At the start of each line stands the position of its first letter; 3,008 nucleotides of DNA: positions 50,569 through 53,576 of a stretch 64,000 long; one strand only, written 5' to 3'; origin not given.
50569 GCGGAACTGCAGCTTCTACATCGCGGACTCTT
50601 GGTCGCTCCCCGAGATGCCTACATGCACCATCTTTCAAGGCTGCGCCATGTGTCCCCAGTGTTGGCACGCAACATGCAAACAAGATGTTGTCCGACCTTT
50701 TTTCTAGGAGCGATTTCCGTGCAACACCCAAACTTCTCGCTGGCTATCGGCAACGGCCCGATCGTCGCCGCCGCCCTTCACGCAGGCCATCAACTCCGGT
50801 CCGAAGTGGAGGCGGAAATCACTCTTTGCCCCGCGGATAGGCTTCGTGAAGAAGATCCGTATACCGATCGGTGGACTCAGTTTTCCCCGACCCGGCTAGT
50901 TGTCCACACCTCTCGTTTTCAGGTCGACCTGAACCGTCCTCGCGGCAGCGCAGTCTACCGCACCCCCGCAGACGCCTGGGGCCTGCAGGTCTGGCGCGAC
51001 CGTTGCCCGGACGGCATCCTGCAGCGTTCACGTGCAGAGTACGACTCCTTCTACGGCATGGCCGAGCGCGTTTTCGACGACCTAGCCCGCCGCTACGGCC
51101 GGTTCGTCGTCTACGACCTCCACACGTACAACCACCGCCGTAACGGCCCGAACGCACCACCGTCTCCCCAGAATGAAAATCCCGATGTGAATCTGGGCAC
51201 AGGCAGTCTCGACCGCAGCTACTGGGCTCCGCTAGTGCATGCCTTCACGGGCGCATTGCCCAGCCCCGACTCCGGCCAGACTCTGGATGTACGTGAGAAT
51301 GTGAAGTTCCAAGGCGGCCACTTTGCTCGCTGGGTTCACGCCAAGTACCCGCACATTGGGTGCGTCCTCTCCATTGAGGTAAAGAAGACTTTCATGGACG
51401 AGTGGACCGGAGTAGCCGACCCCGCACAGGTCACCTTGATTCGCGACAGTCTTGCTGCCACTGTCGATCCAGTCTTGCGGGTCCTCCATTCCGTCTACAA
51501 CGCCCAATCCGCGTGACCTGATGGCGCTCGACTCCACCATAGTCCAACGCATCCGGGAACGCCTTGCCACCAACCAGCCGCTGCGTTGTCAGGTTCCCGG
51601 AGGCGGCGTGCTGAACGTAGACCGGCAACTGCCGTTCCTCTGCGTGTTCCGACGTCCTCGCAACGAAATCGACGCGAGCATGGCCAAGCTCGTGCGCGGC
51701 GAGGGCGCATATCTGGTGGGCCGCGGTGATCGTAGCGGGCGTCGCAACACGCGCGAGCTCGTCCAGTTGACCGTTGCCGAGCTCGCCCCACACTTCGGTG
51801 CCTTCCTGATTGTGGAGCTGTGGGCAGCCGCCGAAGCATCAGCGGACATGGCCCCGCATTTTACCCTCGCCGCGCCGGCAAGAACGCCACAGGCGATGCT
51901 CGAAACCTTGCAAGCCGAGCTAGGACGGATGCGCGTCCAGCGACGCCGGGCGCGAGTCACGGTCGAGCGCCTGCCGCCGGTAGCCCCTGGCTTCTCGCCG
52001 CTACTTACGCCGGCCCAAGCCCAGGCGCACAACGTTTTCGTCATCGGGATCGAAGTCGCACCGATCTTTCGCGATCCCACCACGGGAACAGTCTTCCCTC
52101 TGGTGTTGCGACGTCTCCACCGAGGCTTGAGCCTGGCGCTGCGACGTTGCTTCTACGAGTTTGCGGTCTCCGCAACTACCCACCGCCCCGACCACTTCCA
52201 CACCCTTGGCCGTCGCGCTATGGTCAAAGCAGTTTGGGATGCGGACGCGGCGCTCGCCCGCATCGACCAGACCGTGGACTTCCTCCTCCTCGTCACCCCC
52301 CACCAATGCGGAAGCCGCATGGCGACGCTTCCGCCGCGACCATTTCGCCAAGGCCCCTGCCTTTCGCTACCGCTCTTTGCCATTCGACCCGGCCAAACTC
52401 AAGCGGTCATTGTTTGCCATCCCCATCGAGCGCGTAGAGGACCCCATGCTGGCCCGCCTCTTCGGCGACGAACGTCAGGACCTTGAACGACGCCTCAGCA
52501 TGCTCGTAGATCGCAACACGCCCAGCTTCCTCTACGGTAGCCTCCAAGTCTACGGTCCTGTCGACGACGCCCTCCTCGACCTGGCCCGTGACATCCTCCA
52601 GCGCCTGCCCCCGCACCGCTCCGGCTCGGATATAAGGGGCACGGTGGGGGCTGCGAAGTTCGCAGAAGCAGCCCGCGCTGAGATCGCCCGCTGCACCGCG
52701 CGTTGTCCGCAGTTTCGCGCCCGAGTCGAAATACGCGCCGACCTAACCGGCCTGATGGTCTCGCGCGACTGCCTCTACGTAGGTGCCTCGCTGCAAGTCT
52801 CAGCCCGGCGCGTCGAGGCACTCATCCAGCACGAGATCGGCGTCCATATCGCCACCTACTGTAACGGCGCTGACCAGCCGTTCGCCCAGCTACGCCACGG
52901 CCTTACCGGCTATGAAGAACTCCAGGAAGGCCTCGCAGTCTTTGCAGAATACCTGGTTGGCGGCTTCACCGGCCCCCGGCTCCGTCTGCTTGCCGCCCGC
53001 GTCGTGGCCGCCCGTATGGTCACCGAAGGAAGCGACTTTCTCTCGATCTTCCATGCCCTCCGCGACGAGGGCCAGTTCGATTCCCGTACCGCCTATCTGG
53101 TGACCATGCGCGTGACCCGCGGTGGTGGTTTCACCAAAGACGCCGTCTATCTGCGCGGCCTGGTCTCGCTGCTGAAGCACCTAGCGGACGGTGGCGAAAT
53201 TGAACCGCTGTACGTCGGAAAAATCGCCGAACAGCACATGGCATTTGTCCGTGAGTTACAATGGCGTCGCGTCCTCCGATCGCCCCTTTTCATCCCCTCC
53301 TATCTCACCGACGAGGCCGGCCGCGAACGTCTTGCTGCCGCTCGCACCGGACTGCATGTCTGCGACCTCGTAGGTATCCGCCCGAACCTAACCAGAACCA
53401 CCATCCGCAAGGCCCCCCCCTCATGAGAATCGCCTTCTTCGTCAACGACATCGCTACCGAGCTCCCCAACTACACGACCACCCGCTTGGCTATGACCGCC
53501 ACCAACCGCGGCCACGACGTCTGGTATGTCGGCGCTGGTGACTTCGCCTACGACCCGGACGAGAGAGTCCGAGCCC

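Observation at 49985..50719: Divergent pair of near-consensus sigma-54 promoters with a shared palindromic candidate enhancer, next to an atypical NtrC-like activator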

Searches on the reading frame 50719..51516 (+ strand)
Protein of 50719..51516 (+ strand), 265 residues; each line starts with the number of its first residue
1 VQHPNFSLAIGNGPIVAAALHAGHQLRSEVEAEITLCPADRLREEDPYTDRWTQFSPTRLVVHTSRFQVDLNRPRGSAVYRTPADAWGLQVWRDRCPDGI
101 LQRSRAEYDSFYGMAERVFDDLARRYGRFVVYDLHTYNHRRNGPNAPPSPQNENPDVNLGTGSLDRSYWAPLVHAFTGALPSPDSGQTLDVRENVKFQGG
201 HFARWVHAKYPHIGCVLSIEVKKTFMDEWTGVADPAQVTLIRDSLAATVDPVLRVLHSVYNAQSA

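Call 5: search_protein_families(library=pfam, proteins=[window:50719-51516:+], max_evalue=0.01)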
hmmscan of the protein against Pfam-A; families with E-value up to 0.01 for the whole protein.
window:50719-51516:+ (265 aa): 1 family
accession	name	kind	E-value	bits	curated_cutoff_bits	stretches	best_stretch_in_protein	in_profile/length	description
PF05013.17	FGase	-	2.6e-20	74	28.9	1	14-223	2-215/219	N-formylglutamate amidohydrolase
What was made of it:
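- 50719..51516 (+): FGase-like (N-formylglutamate amidohydrolase family) gene, 265 aa. It is the first gene of the plus-strand operon. PF05013 E=2.6e-20 (call 5).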

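Call 7: search_protein_families(library=ncbifam, proteins=[window:50719-51516:+], max_evalue=0.01)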
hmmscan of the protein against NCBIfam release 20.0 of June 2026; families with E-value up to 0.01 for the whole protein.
window:50719-51516:+ (265 aa): 1 family
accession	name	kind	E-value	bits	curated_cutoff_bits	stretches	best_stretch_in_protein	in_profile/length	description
TIGR02017.1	hutG_amidohyd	equivalog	9.9e-07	28.4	278.75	1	8-242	5-247/263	N-formylglutamate deformylase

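Call 9: find_homologous_proteins(query=window:50719-51516:+, max_evalue=0.00001)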
Query window:50719-51516:+ (265 aa): 6632 proteins with E <= 0.00001 among 8000 candidates; the best 120 are listed.
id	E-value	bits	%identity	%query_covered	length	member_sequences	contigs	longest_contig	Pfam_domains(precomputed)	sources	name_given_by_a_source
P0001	1.3e-181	620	100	100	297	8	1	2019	PF05013.18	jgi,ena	-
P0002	2.7e-93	330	55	98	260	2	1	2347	PF05013.18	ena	-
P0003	9.4e-92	325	54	98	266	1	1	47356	PF05013.18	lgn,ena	-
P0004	1.0e-91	325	54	98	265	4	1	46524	PF05013.18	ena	-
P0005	1.9e-91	324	57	97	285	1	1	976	PF05013.18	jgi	jgi:N-formylglutamate deformylase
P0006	3.1e-91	323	56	98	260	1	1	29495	PF05013.18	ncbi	-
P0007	3.2e-91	323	56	97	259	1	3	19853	PF05013.18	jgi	jgi:N-formylglutamate deformylase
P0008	3.4e-91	323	56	97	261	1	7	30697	PF05013.18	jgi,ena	jgi:N-formylglutamate amidohydrolase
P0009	3.6e-91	323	55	98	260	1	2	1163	PF05013.18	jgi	jgi:N-formylglutamate amidohydrolase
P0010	4.0e-91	323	56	93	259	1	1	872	PF05013.18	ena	-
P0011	4.8e-91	323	56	97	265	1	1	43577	PF05013.18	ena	-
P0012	5.3e-91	323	54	98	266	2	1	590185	PF05013.18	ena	-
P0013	6.6e-91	322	57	95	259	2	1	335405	PF05013.18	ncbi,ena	-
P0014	6.9e-91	322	55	95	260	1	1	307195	PF05013.18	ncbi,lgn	-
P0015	7.8e-91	322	57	94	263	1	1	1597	PF05013.18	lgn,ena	-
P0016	7.8e-91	322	57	95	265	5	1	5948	PF05013.18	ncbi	-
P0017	1.1e-90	322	56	96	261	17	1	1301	PF05013.18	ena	-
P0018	1.7e-90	321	57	95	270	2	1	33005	PF05013.18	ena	-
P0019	2.5e-90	320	54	94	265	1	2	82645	PF05013.18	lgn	-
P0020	3.0e-90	320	57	91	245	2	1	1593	PF05013.18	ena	-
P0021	3.8e-90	320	54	98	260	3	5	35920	PF05013.18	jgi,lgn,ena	-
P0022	5.2e-90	319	56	96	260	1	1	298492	PF05013.18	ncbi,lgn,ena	-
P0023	6.9e-90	319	57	95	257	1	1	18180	PF05013.18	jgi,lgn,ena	-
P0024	1.0e-89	318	55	97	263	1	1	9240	PF05013.18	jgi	jgi:hypothetical protein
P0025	1.0e-89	318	57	96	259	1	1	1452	PF05013.18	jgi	jgi:hypothetical protein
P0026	1.1e-89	318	54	95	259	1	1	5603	PF05013.18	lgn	-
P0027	1.4e-89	318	57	93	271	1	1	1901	PF05013.18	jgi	jgi:N-formylglutamate deformylase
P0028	2.1e-89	317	55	95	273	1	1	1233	PF05013.18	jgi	jgi:N-formylglutamate deformylase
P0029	2.3e-89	317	55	95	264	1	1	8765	PF05013.18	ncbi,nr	ncbi:MAG: N-formylglutamate amidohydrolase [Anaerolineae bacterium]|nr:N-formylglutamate amidohydrol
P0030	2.7e-89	317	54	95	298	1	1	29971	PF05013.18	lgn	-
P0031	2.8e-89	317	55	98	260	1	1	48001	PF05013.18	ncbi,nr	ncbi:MAG: N-formylglutamate amidohydrolase [Phycisphaerae bacterium]|nr:N-formylglutamate amidohydro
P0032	3.0e-89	317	54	96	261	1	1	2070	PF05013.18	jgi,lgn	jgi:hypothetical protein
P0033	3.2e-89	317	54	98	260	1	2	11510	PF05013.18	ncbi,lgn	-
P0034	3.4e-89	317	57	94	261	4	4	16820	PF05013.18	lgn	-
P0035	3.7e-89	317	56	94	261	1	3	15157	PF05013.18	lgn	-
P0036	4.5e-89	316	55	95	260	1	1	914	PF05013.18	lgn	-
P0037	4.7e-89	316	57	95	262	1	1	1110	PF05013.18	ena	-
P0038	5.9e-89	316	55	95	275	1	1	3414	PF05013.18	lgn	-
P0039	6.0e-89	316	53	98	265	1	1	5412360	PF05013.18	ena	-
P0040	6.3e-89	316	55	93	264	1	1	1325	PF05013.18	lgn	-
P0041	6.8e-89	316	58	91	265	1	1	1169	PF05013.18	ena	-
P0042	8.1e-89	316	55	97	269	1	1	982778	PF05013.18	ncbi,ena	-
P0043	8.8e-89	315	56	94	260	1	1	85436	PF05013.18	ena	-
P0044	9.5e-89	315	55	95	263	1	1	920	PF05013.18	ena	-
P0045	9.9e-89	315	56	93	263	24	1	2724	PF05013.18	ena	-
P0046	9.9e-89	315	55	95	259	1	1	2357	PF05013.18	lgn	-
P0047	1.1e-88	315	56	95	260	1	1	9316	PF05013.18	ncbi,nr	ncbi:MAG: N-formylglutamate amidohydrolase [Anaerolineae bacterium]|nr:N-formylglutamate amidohydrol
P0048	1.1e-88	315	57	94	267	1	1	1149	PF05013.18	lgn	-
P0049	1.3e-88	315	56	93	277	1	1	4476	PF05013.18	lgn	-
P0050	1.3e-88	315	53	98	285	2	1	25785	PF05013.18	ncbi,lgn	-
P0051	1.5e-88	315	56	94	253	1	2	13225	PF05013.18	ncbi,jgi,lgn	jgi:N-formylglutamate deformylase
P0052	1.8e-88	314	56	97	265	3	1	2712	PF05013.18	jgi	jgi:N-formylglutamate amidohydrolase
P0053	1.9e-88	314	56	97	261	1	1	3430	PF05013.18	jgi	jgi:N-formylglutamate amidohydrolase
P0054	2.6e-88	314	56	92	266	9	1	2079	PF05013.18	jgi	-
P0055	2.8e-88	314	53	98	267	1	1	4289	PF05013.18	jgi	jgi:N-formylglutamate amidohydrolase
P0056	3.0e-88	314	57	97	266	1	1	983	PF05013.18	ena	-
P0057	3.1e-88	314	57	95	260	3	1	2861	PF05013.18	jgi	-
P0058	3.2e-88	314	54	96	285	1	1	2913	PF05013.18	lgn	-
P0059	3.4e-88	313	55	97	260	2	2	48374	PF05013.18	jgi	jgi:hypothetical protein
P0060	3.5e-88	313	55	95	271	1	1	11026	PF05013.18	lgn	-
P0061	4.1e-88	313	56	93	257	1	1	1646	PF05013.18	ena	-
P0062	4.1e-88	313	54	98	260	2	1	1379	PF05013.18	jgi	jgi:N-formylglutamate deformylase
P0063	4.8e-88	313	54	98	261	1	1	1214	PF05013.18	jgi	-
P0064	5.1e-88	313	54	98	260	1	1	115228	PF05013.18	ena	-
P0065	5.2e-88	313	53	100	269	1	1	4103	PF05013.18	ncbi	-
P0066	5.2e-88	313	55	95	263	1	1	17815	PF05013.18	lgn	-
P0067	5.6e-88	313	56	97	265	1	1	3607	PF05013.18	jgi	jgi:N-formylglutamate amidohydrolase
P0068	5.9e-88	313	54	98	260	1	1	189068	PF05013.18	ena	-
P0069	6.2e-88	313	55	97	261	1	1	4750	PF05013.18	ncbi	-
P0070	6.5e-88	313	55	97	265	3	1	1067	PF05013.18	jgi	-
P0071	7.0e-88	312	55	96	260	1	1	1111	PF05013.18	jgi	jgi:N-formylglutamate amidohydrolase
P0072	8.1e-88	312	54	97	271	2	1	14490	PF05013.18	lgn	-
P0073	8.5e-88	312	57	91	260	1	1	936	PF05013.18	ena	-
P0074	9.0e-88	312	52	97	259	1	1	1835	PF05013.18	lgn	-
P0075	9.2e-88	312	53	98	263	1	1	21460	PF05013.18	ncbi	-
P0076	9.7e-88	312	54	95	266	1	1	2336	PF05013.18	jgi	-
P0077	1.0e-87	312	55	95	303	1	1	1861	PF05013.18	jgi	jgi:N-formylglutamate amidohydrolase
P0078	1.1e-87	312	56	94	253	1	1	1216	PF05013.18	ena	-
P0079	1.1e-87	312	53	95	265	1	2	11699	PF05013.18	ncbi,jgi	ncbi:MAG: N-formylglutamate amidohydrolase [Candidatus Latescibacterota bacterium]|jgi:N-formylgluta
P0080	1.3e-87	312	57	93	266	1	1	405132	PF05013.18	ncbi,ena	-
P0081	1.4e-87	311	57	95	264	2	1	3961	PF05013.18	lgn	-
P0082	1.4e-87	311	56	93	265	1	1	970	PF05013.18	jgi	jgi:N-formylglutamate amidohydrolase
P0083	1.4e-87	311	55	95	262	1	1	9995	PF05013.18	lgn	-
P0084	1.6e-87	311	55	95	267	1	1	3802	PF05013.18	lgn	-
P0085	1.6e-87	311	54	98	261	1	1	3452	PF05013.18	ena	-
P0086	1.6e-87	311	57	94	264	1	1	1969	PF05013.18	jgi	jgi:N-formylglutamate deformylase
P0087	1.6e-87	311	54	95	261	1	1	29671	PF05013.18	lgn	-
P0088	1.7e-87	311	55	95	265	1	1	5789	PF05013.18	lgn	-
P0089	2.0e-87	311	56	93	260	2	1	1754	PF05013.18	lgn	-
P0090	2.1e-87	311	54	98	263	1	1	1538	PF05013.18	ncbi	-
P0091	2.1e-87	311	53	98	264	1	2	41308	PF05013.18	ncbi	-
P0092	2.1e-87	311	57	93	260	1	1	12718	PF05013.18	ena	-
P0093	2.2e-87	311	55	96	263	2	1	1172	PF05013.18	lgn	-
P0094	2.2e-87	311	56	95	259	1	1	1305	PF05013.18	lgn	-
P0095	2.3e-87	311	54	97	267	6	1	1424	PF05013.18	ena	-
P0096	2.4e-87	311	55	97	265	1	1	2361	PF05013.18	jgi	jgi:N-formylglutamate amidohydrolase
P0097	2.4e-87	311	56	94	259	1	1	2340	PF05013.18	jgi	jgi:N-formylglutamate deformylase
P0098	2.6e-87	311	57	94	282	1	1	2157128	PF05013.18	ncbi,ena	-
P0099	2.6e-87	311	54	98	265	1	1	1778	PF05013.18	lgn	-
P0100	2.7e-87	310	55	95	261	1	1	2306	PF05013.18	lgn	-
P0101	2.9e-87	310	52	98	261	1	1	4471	PF05013.18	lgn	-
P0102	3.0e-87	310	55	97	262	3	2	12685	PF05013.18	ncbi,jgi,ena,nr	ncbi:MAG: N-formylglutamate amidohydrolase [Gemmatimonadota bacterium]|nr:N-formylglutamate amidohyd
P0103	3.1e-87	310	55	96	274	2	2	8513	PF05013.18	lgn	-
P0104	3.1e-87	310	56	92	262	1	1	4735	PF05013.18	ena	-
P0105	3.2e-87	310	52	98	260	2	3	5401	PF05013.18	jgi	jgi:N-formylglutamate deformylase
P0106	3.4e-87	310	55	96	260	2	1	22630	PF05013.18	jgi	-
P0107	3.5e-87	310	56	93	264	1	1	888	PF05013.18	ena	-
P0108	3.7e-87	310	58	92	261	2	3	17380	PF05013.18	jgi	jgi:N-formylglutamate amidohydrolase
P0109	3.7e-87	310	57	93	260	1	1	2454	PF05013.18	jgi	jgi:N-formylglutamate amidohydrolase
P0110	3.7e-87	310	52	96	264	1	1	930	PF05013.18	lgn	-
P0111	4.5e-87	310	54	98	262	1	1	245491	PF05013.18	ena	-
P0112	4.7e-87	310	54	98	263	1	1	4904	PF05013.18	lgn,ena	-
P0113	5.4e-87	310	56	93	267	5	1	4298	PF05013.18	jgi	jgi:N-formylglutamate deformylase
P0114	5.6e-87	309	53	97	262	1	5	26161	PF05013.18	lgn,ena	-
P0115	5.8e-87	309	54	97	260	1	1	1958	PF05013.18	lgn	-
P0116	6.5e-87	309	56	93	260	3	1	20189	PF05013.18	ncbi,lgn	-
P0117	6.8e-87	309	54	95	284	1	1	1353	PF05013.18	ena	-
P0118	7.0e-87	309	55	94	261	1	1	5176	PF05013.18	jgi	jgi:hypothetical protein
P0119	7.1e-87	309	55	94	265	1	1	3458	PF05013.18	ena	-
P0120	7.2e-87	309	54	97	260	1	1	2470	PF05013.18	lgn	-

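Call 15: find_related_loci(query=A1, collection=genome_contigs, flank=6000)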
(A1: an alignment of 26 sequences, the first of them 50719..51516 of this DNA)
Query A1 (265 aa) in genome_contigs; peptide patterns used: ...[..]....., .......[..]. (x = any residue, [..] = any of these).
599 stretches matched a pattern (row limit reached: there are more); 594 encode a relative of the query (tblastn E <= 1e-3); the best 80 are kept; 80 distinct loci.
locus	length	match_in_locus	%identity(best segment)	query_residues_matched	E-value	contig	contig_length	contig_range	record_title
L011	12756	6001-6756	57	6-256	3e-93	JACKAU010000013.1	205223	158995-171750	MAG: Anaerolineales bacterium isolate HK-STAS-CHLO-3 HK-STAS-CHLO-3_13, whole genome shotgun sequence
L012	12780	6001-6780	55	1-259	6e-93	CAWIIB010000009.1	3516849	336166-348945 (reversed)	MAG: uncultured Acidobacteriota bacterium isolate MFD03804.bin.1.167 genome assembly, contig: contig_9384, whole genome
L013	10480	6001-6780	53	1-259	5e-92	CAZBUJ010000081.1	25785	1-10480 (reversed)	MAG TPA_asm: uncultured Phycisphaeraceae bacterium isolate SRP323688_co1_260 genome assembly, contig: NODE_3274_length_2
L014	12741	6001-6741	57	11-256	3e-91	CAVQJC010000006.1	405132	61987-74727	MAG: uncultured Chloroflexia bacterium isolate MFD09779.bin.2.210 genome assembly, contig: contig_28340, whole genome sh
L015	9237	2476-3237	57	8-259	2e-90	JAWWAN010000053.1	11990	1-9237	MAG: Rhodothermales bacterium isolate HN15.bin.4 k141_416226_length_11990_cov_8.3138, whole genome shotgun sequence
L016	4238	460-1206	56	6-253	2e-90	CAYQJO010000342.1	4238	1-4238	MAG TPA_asm: uncultured Anaerolineaceae bacterium isolate binchicken_co8_315 genome assembly, contig: NODE_42390_length_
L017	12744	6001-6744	56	11-256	9e-90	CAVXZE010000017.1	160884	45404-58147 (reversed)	MAG: uncultured delta proteobacterium isolate MFD09779.bin.1.97 genome assembly, contig: contig_39957, whole genome shot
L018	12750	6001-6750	56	11-259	3e-89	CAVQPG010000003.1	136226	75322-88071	MAG: uncultured Chloroflexia bacterium isolate MFD09779.bin.2.28 genome assembly, contig: contig_13105, whole genome sho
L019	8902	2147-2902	55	10-259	2e-89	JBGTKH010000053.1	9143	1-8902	MAG: Pirellulaceae bacterium isolate JTS-RE308 k141_6811589, whole genome shotgun sequence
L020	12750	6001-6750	57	11-259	3e-89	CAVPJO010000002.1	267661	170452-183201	MAG: uncultured Chloroflexia bacterium isolate MFD09964.bin.2.79 genome assembly, contig: contig_11105, whole genome sho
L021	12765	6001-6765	53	1-253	1e-88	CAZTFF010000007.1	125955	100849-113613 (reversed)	MAG TPA_asm: uncultured Caldilineaceae bacterium isolate binchicken_co17_31 genome assembly, contig: NODE_372_length_125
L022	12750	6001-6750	53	1-249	1e-88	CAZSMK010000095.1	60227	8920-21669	MAG TPA_asm: uncultured Candidatus Sumerlaeota bacterium isolate SRP067234_co1_16 genome assembly, contig: k99_569316, w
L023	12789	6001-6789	49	3-264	1e-88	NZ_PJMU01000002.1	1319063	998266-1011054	Pontibacter ramchanderi strain LP43 Ga0116985_102, whole genome shotgun sequence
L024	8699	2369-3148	53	1-259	1e-88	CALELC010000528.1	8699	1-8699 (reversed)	MAG TPA_asm: uncultured Planctomycetaceae bacterium isolate SRR4028131_bin.148_CONCOCT_v1.1_MAG genome assembly, contig:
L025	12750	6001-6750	55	11-259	8e-89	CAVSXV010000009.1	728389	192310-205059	MAG: uncultured Chloroflexia bacterium isolate MFD05684.bin.2.109 genome assembly, contig: contig_52211, whole genome sh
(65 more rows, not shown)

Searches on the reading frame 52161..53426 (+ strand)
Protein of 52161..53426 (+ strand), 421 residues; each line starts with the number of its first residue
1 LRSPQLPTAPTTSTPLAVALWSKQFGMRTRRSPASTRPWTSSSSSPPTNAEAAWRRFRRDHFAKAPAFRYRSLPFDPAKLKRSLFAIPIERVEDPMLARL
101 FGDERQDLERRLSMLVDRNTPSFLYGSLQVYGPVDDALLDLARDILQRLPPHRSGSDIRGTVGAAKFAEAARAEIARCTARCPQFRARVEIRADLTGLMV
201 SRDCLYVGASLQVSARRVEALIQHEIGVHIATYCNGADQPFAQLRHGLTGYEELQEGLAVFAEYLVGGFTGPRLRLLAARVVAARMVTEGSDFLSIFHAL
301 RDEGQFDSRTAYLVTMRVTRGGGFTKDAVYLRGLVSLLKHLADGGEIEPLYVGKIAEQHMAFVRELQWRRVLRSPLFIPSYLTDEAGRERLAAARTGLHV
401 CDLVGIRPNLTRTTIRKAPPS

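Call 5: search_protein_families(library=pfam, proteins=[window:52161-53426:+], max_evalue=0.01)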
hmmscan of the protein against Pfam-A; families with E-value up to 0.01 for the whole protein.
window:52161-53426:+ (421 aa): 1 family
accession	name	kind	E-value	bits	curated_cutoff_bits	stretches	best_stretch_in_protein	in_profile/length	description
PF08014.17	MATCAP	-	3.3e-89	299.8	27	1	56-389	2-354/365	Microtubule-associated tyrosine carboxypeptidase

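Call 7: search_protein_families(library=ncbifam, proteins=[window:52161-53426:+], max_evalue=0.01)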
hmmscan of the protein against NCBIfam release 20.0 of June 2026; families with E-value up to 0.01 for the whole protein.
window:52161-53426:+ (421 aa): 1 family
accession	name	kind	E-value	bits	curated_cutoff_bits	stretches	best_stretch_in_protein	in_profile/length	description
TIGR02421.1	QEGLA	hypoth_equivalog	6e-95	318.6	338.65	1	44-392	17-365/368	flavohemoglobin expression-modulating QEGLA motif protein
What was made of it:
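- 51521..53426 (+): MATCAP/DUF1704 'QEGLA motif' metallopeptidase-like gene. It is 634 aa when intact. In this window it is frameshifted by an extra C in the C-run at 52296-52301. PF08014 E=3e-89 and TIGR02421 E=6e-95 (calls 5, 7).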
